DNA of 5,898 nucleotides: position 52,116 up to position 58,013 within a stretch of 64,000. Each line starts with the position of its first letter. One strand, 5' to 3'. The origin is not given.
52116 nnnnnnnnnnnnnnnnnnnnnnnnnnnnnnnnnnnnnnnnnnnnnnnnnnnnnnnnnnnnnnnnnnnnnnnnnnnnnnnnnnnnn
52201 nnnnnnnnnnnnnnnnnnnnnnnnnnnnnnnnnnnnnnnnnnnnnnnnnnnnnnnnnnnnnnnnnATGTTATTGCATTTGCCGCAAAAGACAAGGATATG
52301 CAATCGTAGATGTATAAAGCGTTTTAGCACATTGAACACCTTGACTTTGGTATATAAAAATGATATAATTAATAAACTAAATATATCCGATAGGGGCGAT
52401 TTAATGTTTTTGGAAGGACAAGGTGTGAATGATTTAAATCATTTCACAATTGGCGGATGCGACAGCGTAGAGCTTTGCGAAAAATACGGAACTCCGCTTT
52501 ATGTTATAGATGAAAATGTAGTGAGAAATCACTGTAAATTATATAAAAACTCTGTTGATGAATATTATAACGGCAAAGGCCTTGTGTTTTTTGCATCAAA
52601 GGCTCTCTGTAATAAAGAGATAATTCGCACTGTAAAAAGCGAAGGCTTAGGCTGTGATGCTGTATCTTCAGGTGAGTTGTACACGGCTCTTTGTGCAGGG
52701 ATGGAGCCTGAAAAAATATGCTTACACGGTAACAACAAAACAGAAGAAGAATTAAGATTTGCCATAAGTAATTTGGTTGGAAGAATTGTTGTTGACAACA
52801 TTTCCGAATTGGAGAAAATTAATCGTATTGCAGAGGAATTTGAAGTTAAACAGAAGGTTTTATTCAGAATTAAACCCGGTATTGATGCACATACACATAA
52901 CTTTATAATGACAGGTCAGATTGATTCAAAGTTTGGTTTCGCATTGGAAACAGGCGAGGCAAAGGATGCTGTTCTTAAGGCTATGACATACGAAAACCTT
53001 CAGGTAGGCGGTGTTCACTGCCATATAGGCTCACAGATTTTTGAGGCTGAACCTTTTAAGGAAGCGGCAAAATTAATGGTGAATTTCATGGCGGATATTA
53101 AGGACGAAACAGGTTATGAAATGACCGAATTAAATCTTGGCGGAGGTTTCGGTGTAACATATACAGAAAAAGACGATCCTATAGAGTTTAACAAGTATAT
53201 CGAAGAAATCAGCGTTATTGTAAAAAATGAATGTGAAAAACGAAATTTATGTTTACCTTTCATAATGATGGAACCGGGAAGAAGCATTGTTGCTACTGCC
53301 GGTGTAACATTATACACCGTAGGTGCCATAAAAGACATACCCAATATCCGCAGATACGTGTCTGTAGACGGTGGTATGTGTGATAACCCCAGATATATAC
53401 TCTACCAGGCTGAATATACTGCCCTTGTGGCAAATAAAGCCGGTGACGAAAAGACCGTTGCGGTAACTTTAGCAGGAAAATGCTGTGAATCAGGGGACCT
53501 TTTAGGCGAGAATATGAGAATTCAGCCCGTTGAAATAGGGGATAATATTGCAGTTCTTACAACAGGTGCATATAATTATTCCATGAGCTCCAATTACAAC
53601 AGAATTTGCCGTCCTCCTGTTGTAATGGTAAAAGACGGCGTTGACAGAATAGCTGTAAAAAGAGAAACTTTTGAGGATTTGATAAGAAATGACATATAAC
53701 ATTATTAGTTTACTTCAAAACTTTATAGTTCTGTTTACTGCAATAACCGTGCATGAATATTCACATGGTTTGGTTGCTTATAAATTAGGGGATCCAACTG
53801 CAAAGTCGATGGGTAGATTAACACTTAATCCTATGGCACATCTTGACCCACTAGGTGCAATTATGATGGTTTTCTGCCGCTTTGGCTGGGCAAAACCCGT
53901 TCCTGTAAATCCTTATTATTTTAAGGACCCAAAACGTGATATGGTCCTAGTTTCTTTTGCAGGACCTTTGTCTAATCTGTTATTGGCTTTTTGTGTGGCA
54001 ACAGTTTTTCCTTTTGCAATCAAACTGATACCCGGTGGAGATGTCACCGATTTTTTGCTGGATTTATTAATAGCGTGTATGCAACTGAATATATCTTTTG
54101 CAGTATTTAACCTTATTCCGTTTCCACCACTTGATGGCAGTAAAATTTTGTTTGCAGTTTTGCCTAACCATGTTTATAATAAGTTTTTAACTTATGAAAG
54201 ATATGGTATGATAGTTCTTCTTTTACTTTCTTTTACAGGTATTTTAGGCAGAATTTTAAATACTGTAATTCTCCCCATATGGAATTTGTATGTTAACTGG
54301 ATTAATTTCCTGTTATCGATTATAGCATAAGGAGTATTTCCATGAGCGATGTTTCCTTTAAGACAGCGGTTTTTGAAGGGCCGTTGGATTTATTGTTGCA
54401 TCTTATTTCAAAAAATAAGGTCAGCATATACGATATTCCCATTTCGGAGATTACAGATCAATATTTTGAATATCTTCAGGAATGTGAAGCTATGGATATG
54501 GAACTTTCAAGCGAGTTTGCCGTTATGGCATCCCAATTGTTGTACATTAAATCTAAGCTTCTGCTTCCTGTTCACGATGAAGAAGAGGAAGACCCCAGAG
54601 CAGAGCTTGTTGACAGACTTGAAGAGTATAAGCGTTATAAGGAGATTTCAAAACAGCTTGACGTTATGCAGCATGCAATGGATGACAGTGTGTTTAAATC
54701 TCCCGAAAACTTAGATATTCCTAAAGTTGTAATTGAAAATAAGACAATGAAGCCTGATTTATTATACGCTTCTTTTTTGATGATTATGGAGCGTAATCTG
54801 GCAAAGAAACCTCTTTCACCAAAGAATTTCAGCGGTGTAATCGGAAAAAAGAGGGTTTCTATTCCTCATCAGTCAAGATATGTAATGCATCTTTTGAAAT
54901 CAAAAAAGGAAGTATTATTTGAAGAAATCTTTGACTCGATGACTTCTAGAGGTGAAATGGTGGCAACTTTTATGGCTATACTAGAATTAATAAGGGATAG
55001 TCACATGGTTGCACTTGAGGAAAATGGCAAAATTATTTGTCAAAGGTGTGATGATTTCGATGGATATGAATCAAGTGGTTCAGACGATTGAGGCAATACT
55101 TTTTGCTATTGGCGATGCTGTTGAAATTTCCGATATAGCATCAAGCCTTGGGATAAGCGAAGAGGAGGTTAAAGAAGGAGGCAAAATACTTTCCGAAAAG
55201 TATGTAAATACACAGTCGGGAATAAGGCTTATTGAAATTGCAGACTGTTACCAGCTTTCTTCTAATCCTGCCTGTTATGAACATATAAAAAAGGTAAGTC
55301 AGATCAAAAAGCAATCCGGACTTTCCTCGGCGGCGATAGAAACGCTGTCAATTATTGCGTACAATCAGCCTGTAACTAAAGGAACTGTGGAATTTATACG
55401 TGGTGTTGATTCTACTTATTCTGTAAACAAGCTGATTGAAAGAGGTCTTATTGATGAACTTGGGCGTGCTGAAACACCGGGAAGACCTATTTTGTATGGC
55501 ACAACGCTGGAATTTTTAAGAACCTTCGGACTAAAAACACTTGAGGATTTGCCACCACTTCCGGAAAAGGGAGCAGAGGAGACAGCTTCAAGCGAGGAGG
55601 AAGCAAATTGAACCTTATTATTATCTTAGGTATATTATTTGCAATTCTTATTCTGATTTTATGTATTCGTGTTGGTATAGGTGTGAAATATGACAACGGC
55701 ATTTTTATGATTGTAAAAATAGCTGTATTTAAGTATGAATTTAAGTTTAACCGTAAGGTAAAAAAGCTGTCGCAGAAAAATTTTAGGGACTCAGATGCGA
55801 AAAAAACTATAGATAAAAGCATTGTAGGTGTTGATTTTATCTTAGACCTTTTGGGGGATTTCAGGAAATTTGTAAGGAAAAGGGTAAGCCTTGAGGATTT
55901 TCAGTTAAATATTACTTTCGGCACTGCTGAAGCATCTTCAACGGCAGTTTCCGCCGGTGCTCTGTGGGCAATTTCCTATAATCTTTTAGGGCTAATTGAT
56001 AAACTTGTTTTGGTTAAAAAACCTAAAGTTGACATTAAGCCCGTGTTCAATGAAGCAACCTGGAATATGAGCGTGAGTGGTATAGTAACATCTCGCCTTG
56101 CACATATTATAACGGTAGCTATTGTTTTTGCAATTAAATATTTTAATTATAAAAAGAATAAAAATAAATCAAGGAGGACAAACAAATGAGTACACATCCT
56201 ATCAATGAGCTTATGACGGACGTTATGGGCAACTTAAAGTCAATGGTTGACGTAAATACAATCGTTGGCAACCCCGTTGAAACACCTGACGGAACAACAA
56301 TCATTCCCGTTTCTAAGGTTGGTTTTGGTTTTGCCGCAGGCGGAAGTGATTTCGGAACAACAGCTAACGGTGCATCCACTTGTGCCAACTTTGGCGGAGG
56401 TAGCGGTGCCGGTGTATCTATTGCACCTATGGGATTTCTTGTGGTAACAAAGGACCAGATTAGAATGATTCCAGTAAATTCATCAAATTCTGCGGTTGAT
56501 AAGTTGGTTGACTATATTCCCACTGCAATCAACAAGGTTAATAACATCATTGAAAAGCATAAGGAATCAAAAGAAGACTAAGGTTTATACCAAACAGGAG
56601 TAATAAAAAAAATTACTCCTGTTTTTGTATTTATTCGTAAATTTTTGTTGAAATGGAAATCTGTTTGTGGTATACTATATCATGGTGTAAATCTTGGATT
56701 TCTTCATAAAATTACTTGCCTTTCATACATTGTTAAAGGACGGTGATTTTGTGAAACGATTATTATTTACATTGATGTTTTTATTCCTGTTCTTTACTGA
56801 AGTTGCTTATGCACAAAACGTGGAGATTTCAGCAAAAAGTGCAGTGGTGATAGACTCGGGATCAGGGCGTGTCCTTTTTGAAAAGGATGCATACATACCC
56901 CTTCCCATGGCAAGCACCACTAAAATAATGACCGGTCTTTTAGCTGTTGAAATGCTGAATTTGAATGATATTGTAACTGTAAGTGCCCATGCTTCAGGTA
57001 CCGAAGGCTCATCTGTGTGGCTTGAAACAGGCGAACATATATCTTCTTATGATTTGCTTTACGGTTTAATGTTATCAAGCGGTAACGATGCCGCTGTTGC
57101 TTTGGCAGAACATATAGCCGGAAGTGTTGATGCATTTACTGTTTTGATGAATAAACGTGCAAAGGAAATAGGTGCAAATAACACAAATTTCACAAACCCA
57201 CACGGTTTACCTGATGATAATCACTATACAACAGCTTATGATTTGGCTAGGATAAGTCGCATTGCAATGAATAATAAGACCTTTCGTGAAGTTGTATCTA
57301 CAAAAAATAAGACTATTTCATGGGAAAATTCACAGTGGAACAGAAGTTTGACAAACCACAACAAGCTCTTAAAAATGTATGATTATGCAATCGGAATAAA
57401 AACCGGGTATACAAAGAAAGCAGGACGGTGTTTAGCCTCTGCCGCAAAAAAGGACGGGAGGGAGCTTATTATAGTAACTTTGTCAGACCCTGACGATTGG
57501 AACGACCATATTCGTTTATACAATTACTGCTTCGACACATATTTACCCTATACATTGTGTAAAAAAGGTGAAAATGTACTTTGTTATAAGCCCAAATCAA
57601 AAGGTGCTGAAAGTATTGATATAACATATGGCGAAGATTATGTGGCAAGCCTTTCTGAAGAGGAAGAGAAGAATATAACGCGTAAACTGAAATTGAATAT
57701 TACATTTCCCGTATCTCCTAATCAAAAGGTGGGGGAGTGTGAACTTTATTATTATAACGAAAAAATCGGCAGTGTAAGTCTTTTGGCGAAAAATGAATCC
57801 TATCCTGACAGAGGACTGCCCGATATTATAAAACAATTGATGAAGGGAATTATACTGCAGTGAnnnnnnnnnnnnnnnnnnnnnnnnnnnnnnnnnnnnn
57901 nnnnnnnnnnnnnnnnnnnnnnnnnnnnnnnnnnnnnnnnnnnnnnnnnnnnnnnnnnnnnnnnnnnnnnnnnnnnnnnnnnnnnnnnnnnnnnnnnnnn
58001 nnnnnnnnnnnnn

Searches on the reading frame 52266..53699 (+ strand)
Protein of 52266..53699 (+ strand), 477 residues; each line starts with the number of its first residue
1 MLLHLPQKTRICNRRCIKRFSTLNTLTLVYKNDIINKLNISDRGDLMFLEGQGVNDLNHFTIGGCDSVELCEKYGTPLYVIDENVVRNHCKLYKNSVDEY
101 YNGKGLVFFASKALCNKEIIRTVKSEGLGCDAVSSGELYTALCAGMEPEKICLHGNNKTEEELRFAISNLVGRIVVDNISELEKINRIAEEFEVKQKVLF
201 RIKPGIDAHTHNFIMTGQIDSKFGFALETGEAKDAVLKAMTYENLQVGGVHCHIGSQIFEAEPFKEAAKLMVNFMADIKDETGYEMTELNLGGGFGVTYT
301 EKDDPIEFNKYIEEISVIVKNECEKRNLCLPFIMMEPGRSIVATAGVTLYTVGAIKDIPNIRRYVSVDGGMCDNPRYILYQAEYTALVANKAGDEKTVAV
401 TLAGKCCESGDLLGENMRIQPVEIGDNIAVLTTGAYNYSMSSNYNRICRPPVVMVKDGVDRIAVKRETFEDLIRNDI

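Call 93: search_protein_families(library=pfam, proteins=[window:52266-53699:+], max_evalue=0.00001)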
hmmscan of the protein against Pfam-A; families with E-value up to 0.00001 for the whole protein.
window:52266-53699:+ (477 aa): 2 families
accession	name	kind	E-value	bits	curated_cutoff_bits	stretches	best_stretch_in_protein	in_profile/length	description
PF02784.22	Orn_Arg_deC_N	-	2.8e-67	227.1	23.4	1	86-343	4-247/247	Pyridoxal-dependent decarboxylase, pyridoxal binding domain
PF00278.28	Orn_DAP_Arg_deC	-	2.9e-15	56.7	23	1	82-434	5-95/95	Pyridoxal-dependent decarboxylase, C-terminal sheet domain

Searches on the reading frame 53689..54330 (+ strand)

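Call 93: search_protein_families(library=pfam, proteins=[window:53689-54330:+], max_evalue=0.00001)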
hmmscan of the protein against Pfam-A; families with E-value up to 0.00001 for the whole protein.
window:53689-54330:+ (213 aa): 1 family
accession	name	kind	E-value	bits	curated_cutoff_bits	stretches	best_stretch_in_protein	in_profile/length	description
PF02163.28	Peptidase_M50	-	4.5e-16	59.3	27.2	2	124-177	160-217/221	Peptidase family M50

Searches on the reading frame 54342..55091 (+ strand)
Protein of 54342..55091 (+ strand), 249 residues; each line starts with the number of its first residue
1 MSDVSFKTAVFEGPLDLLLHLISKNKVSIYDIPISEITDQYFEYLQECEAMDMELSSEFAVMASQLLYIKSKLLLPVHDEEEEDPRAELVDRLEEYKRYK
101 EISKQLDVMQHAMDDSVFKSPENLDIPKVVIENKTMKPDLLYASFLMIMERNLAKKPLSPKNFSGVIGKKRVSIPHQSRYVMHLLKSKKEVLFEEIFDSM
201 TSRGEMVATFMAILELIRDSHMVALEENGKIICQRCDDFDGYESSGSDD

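Call 93: search_protein_families(library=pfam, proteins=[window:54342-55091:+], max_evalue=0.00001)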
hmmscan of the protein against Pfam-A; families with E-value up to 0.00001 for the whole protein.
window:54342-55091:+ (249 aa): 1 family
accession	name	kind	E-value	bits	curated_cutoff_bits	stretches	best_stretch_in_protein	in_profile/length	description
PF02616.19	SMC_ScpA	-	7e-25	88.8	24.6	1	21-226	1-219/232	Segregation and condensation protein ScpA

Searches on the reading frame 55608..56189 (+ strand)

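Call 93: search_protein_families(library=pfam, proteins=[window:55608-56189:+], max_evalue=0.00001)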
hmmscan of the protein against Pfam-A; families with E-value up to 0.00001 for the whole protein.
window:55608-56189:+ (193 aa): 1 family
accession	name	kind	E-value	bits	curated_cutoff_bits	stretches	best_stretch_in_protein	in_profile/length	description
PF11167.13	DUF2953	-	7.8e-13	48.8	22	1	102-151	1-50/53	Protein of unknown function (DUF2953)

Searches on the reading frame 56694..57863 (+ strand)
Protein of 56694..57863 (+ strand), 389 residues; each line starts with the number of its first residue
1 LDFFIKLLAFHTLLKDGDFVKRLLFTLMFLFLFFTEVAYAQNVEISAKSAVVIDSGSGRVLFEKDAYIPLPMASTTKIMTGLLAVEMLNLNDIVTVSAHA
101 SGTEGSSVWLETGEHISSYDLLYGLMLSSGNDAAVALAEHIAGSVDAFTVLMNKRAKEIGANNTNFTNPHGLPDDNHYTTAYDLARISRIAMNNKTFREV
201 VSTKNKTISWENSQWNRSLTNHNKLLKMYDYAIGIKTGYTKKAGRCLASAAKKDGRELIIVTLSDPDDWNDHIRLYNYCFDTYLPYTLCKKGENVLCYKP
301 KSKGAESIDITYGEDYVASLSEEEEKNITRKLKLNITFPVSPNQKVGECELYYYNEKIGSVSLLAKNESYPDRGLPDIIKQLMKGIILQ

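Call 93: search_protein_families(library=pfam, proteins=[window:56694-57863:+], max_evalue=0.00001)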
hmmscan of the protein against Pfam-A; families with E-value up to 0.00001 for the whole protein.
window:56694-57863:+ (389 aa): 2 families
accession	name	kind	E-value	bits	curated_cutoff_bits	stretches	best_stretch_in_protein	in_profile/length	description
PF00768.25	Peptidase_S11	-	1.3e-64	218.4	27.6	1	40-265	5-237/239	D-alanyl-D-alanine carboxypeptidase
PF07943.18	PBP5_C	-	4.3e-09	36.9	21.2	1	286-368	4-88/91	Penicillin-binding protein 5, C-terminal domain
